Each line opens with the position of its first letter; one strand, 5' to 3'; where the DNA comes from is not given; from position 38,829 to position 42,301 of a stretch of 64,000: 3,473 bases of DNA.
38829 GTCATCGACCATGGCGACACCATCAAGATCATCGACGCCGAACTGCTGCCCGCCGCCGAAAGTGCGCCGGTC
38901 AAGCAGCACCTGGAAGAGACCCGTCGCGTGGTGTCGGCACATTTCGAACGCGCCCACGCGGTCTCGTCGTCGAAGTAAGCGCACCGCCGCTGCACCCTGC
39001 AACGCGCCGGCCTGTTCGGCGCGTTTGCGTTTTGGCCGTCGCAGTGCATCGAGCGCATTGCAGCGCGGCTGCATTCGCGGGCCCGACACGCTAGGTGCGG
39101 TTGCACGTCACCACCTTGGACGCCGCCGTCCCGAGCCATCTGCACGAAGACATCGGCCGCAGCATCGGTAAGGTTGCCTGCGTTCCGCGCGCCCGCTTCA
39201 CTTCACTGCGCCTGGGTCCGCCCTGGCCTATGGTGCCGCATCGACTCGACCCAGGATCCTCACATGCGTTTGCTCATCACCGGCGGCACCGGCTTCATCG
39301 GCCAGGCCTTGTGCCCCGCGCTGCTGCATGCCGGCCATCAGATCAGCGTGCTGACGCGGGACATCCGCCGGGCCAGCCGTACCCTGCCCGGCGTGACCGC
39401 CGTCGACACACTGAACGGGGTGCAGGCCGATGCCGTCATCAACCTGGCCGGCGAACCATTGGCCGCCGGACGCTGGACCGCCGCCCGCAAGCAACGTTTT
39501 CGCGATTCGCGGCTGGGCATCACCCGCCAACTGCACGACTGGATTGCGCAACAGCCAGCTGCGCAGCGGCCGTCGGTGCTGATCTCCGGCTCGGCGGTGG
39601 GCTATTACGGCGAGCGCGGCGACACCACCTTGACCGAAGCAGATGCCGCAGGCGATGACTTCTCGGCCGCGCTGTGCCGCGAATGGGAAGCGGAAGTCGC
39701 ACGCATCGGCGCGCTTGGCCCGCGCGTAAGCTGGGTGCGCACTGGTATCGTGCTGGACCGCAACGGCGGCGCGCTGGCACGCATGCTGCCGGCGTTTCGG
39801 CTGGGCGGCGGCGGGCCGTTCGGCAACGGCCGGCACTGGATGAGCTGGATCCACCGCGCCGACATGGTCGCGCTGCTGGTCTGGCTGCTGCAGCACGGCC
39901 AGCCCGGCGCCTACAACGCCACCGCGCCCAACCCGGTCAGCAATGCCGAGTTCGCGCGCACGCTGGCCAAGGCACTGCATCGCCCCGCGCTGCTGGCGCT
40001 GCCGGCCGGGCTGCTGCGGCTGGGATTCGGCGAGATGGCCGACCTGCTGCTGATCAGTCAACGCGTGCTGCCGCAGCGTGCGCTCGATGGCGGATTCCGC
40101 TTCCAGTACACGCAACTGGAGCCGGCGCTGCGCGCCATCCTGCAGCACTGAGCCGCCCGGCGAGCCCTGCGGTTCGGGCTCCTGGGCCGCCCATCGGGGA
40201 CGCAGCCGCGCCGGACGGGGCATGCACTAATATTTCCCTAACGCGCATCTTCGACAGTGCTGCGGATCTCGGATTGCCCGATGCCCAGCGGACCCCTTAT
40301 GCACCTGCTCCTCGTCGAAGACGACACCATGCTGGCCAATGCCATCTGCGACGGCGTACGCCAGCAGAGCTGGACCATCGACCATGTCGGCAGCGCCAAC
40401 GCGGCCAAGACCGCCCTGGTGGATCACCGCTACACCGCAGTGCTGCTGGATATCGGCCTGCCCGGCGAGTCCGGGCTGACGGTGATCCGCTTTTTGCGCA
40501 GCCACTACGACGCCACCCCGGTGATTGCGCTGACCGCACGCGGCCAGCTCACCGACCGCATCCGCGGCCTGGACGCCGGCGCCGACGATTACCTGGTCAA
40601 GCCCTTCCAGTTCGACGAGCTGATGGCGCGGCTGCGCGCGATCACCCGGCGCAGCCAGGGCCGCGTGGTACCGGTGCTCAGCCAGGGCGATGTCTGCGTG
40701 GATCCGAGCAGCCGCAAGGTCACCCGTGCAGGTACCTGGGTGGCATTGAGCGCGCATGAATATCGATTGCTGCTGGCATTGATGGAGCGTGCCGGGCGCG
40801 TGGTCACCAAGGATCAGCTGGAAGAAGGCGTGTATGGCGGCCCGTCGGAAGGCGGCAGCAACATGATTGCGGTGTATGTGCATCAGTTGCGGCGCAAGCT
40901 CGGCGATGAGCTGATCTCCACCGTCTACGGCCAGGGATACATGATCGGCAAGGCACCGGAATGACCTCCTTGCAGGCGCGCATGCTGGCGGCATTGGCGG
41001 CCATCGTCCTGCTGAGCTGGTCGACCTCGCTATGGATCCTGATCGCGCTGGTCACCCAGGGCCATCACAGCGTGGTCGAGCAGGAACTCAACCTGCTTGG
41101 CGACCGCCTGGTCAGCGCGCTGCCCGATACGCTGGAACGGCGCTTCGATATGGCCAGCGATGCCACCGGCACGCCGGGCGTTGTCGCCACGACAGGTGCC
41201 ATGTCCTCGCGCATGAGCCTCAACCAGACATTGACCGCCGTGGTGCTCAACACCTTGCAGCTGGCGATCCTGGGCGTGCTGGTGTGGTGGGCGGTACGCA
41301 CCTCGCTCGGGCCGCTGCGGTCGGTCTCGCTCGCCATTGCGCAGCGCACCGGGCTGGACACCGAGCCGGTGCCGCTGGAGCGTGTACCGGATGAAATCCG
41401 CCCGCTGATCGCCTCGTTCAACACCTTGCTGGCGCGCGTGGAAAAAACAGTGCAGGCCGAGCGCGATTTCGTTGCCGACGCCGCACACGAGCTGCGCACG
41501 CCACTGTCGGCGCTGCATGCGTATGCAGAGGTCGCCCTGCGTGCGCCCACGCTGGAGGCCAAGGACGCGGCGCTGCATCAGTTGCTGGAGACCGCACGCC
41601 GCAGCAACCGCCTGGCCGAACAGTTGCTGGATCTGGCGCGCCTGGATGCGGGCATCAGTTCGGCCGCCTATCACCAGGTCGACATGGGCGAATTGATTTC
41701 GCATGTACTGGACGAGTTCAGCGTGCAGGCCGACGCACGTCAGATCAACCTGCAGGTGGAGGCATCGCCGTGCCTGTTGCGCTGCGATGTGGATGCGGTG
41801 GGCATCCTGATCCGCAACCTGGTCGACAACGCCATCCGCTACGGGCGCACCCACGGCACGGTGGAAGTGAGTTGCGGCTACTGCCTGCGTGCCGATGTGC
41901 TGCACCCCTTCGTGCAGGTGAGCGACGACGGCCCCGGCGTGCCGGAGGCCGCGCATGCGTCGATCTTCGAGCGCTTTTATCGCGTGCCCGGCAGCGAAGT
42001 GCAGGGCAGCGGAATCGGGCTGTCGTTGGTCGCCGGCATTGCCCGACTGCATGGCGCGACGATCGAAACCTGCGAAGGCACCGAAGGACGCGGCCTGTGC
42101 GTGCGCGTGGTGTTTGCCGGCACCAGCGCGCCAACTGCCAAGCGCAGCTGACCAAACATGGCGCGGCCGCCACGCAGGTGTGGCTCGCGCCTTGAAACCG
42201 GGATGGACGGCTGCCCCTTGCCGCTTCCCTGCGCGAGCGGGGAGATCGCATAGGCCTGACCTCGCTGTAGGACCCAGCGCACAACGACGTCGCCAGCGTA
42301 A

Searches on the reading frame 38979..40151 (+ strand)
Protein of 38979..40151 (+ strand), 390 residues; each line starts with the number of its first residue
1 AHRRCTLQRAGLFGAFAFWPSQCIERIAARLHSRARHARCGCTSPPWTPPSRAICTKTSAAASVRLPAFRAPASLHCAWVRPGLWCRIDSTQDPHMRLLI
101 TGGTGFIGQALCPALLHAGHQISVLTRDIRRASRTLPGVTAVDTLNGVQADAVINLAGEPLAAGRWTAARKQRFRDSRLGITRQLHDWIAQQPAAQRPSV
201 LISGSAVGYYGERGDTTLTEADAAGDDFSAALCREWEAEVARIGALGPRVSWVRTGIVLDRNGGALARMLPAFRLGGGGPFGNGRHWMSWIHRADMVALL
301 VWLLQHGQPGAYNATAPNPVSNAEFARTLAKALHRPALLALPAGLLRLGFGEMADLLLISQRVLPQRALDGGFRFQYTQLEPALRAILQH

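Call 59: search_protein_families(library=pfam, proteins=[window:38979-40151:+], max_evalue=0.0001)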
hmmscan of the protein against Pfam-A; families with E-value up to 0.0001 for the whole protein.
window:38979-40151:+ (390 aa): 3 families
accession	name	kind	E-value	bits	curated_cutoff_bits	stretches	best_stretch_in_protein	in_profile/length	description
PF01370.27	Epimerase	-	1.8e-19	70.6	20.9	1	99-313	2-238/240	NAD dependent epimerase/dehydratase family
PF08338.16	DUF1731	-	9.5e-19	67.3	27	1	342-387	2-47/47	Domain of unknown function (DUF1731)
PF16363.11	GDP_Man_Dehyd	-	2.4e-07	31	27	0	99-128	1-30/332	GDP-mannose 4,6 dehydratase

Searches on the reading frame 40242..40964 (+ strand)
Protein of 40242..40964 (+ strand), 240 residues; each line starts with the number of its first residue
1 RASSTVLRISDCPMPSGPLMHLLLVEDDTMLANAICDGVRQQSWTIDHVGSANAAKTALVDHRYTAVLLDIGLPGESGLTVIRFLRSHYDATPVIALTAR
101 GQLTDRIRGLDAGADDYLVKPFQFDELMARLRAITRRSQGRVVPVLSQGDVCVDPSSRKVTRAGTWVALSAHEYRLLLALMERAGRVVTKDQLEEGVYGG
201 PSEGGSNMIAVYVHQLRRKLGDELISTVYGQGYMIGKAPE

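Call 59: search_protein_families(library=pfam, proteins=[window:40242-40964:+], max_evalue=0.0001)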
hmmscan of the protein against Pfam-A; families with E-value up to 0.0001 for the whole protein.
window:40242-40964:+ (240 aa): 2 families
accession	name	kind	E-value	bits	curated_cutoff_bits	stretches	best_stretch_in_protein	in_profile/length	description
PF00072.30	Response_reg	-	1.9e-22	80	30.2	1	23-131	2-110/111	Response regulator receiver domain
PF00486.34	Trans_reg_C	-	2.3e-20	72.9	26.2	1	167-234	4-76/77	Transcriptional regulatory protein, C terminal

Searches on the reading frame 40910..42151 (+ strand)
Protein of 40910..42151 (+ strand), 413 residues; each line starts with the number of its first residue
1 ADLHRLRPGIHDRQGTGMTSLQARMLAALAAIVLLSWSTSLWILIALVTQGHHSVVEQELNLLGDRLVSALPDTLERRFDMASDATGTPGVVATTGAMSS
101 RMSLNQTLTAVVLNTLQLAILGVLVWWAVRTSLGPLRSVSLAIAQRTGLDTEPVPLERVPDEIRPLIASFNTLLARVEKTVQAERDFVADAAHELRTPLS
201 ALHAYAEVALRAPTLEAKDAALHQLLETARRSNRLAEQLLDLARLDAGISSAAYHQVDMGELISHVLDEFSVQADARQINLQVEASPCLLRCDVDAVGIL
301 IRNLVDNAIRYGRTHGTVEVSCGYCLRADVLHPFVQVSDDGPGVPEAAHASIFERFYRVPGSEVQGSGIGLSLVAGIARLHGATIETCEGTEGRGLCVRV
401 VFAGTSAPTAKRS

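Call 59: search_protein_families(library=pfam, proteins=[window:40910-42151:+], max_evalue=0.0001)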
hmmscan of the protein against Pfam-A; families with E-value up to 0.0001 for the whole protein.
window:40910-42151:+ (413 aa): 3 families
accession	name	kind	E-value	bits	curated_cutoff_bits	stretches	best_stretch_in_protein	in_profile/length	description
PF02518.31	HATPase_c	-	8.1e-19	68.5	26.4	1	293-402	2-107/111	Histidine kinase-, DNA gyrase B-, and HSP90-like ATPase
PF00512.31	HisKA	-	6.8e-15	55.3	26.9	1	184-248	2-66/66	His Kinase A (phospho-acceptor) domain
PF00672.30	HAMP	-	7.4e-06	26.6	25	1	127-178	1-52/53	HAMP domain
